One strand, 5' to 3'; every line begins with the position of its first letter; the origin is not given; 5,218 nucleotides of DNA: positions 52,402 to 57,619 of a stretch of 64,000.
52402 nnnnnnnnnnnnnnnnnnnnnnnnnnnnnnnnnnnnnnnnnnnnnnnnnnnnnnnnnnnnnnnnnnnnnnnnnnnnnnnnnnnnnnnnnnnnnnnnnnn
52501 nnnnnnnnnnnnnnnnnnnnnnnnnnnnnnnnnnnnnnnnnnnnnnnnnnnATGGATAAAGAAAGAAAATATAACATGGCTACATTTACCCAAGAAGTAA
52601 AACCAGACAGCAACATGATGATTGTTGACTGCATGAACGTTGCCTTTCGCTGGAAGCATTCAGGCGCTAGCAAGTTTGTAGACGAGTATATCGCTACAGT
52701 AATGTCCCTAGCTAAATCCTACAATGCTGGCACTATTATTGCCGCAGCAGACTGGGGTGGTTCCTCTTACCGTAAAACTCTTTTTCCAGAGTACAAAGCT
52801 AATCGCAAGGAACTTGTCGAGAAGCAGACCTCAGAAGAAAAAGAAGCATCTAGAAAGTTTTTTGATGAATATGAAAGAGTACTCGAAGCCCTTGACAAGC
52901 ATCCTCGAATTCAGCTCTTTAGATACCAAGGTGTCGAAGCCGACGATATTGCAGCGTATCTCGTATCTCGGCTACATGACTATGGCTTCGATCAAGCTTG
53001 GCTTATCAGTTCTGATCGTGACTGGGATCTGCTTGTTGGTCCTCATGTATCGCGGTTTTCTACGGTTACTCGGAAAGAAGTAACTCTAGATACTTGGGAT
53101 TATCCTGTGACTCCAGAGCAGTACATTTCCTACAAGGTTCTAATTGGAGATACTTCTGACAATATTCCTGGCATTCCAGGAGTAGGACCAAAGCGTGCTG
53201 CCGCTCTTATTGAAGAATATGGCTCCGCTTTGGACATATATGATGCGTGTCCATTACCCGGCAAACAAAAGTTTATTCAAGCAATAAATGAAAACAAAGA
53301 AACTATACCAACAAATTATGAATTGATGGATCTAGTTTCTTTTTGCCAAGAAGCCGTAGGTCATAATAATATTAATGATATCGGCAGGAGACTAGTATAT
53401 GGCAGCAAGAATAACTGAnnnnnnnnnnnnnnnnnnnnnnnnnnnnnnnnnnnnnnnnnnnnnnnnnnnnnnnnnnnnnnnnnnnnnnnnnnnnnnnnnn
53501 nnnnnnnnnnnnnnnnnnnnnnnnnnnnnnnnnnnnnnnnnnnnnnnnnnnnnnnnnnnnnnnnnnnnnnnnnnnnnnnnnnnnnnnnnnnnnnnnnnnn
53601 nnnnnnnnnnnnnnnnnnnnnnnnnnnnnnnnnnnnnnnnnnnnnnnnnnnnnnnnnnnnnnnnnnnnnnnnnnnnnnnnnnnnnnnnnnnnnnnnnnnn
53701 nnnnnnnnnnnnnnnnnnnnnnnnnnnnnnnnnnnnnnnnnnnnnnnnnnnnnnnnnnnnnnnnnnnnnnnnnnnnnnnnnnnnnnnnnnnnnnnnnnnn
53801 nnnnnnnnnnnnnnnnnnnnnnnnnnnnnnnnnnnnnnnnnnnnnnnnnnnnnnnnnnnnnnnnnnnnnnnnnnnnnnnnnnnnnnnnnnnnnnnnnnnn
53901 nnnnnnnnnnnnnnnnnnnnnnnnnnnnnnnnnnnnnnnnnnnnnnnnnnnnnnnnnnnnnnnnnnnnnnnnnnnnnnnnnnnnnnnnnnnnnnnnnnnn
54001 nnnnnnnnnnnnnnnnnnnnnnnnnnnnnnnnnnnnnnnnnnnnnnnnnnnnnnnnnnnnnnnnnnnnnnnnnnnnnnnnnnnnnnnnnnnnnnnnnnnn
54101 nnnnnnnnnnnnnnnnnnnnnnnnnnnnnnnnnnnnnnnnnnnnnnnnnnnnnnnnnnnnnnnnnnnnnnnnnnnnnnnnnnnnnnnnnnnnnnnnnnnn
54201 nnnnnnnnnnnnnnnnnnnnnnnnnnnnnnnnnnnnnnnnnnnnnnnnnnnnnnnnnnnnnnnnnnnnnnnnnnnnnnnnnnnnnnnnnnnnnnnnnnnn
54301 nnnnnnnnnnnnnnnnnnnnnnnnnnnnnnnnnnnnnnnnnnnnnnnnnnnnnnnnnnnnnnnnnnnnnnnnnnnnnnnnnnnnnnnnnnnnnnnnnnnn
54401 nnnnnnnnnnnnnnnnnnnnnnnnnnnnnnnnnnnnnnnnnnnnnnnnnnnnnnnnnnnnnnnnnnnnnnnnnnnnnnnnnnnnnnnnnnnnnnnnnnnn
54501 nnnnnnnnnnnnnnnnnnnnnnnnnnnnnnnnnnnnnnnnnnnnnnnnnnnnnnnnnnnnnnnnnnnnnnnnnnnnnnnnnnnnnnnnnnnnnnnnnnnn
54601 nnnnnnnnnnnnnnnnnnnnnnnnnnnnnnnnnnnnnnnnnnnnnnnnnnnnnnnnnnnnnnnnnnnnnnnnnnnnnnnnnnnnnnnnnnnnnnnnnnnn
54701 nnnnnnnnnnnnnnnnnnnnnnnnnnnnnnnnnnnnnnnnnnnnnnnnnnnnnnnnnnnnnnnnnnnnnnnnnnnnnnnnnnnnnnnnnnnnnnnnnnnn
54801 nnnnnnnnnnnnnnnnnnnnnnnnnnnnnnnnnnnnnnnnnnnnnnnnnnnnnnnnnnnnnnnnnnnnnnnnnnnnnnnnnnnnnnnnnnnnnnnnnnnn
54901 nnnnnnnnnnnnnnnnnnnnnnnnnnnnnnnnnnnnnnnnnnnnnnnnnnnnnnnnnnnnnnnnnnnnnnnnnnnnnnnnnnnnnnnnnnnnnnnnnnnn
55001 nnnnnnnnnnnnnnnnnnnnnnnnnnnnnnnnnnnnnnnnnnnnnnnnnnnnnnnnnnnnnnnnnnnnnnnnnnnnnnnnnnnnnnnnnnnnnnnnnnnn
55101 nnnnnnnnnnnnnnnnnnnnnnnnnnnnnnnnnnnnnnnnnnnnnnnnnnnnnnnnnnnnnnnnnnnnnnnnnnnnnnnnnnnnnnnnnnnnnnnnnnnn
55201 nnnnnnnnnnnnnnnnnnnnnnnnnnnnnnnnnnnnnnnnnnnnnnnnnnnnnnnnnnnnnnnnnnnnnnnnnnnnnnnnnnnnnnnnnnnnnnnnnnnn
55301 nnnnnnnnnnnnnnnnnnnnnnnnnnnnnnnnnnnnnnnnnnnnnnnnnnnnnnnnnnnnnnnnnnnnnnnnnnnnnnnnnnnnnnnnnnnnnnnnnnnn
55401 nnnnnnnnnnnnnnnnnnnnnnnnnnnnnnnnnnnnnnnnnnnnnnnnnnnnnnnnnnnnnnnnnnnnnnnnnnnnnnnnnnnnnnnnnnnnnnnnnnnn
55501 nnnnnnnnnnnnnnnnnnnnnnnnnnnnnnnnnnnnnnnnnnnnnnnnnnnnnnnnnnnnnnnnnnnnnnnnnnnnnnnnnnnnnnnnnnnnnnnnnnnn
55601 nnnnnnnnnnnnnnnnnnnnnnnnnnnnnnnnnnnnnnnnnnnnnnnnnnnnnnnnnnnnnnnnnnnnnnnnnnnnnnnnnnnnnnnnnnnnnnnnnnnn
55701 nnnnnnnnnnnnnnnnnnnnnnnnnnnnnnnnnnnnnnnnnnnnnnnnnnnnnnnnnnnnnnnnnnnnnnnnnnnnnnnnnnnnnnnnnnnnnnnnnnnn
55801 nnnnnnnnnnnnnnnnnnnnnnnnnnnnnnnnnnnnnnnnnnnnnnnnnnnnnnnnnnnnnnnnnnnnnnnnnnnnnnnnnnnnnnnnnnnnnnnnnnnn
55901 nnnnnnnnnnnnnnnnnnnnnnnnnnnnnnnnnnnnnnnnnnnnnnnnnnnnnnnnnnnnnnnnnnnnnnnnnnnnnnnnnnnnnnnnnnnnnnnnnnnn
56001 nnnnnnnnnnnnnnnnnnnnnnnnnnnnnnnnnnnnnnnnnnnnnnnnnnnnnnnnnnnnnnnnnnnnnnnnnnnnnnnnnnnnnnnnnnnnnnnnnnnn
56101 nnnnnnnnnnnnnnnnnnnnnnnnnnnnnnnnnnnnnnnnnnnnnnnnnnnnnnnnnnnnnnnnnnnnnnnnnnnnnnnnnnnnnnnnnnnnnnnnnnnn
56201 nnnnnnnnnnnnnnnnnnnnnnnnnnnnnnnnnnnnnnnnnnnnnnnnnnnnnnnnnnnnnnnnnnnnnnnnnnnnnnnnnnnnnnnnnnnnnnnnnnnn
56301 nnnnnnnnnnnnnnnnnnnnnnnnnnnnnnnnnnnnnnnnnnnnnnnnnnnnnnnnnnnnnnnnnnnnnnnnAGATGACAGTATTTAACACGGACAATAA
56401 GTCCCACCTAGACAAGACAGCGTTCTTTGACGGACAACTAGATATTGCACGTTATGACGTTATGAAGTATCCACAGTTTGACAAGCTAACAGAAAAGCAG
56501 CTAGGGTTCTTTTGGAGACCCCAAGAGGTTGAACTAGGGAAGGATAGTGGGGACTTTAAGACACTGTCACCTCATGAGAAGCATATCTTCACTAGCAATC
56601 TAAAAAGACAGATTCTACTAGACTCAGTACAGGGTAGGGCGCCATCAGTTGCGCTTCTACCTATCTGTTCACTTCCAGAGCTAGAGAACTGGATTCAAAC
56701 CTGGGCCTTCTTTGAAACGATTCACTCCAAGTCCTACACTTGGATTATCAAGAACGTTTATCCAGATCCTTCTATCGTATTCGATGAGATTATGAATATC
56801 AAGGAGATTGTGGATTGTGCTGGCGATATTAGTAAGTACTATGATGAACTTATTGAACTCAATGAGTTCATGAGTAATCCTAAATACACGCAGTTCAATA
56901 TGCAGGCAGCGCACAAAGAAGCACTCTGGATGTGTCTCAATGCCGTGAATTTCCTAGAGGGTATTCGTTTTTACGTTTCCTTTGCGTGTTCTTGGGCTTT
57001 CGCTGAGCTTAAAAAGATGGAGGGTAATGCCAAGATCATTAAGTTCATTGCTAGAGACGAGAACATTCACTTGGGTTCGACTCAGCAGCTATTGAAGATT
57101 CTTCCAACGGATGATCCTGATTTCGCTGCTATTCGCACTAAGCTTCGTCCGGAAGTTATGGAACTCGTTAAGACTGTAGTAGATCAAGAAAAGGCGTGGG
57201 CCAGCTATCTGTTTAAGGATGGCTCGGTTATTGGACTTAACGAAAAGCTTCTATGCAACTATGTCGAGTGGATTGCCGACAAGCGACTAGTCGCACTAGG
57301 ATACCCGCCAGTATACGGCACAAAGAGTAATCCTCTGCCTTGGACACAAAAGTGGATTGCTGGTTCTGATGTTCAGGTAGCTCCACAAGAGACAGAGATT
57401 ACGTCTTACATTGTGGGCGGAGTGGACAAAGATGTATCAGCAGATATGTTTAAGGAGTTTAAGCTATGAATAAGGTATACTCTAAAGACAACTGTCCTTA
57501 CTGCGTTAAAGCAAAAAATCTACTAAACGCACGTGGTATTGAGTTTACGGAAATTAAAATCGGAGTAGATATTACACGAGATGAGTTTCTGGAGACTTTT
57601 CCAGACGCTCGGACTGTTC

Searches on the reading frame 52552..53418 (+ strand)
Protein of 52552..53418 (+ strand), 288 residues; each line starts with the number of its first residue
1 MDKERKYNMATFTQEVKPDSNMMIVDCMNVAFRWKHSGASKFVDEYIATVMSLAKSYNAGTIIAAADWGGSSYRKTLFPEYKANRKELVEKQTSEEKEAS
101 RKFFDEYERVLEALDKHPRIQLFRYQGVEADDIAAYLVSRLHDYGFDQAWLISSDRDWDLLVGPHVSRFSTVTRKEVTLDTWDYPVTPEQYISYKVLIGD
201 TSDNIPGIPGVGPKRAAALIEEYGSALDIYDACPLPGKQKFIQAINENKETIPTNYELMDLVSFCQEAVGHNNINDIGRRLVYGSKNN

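Call 87: search_protein_families(library=pfam, proteins=[window:52552-53418:+], max_evalue=0.001)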
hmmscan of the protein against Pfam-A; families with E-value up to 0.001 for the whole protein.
window:52552-53418:+ (288 aa): 2 families
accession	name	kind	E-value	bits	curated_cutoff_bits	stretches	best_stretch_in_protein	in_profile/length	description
PF01367.25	5_3_exonuc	-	1.7e-20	73.7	40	1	186-263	1-78/97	5'-3' exonuclease, C-terminal SAM fold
PF02739.22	5_3_exonuc_N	-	8.1e-15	55.4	34.3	1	40-174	30-150/164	5'-3' exonuclease, N-terminal resolvase-like domain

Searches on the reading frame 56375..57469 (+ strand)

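Call 87: search_protein_families(library=pfam, proteins=[window:56375-57469:+], max_evalue=0.001)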
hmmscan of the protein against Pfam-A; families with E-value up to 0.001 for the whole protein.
window:56375-57469:+ (364 aa): 1 family
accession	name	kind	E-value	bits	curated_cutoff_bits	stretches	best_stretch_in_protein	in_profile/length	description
PF00268.27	Ribonuc_red_sm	-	1.2e-48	166.4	33.6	1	29-320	6-281/281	Ribonucleotide reductase, small chain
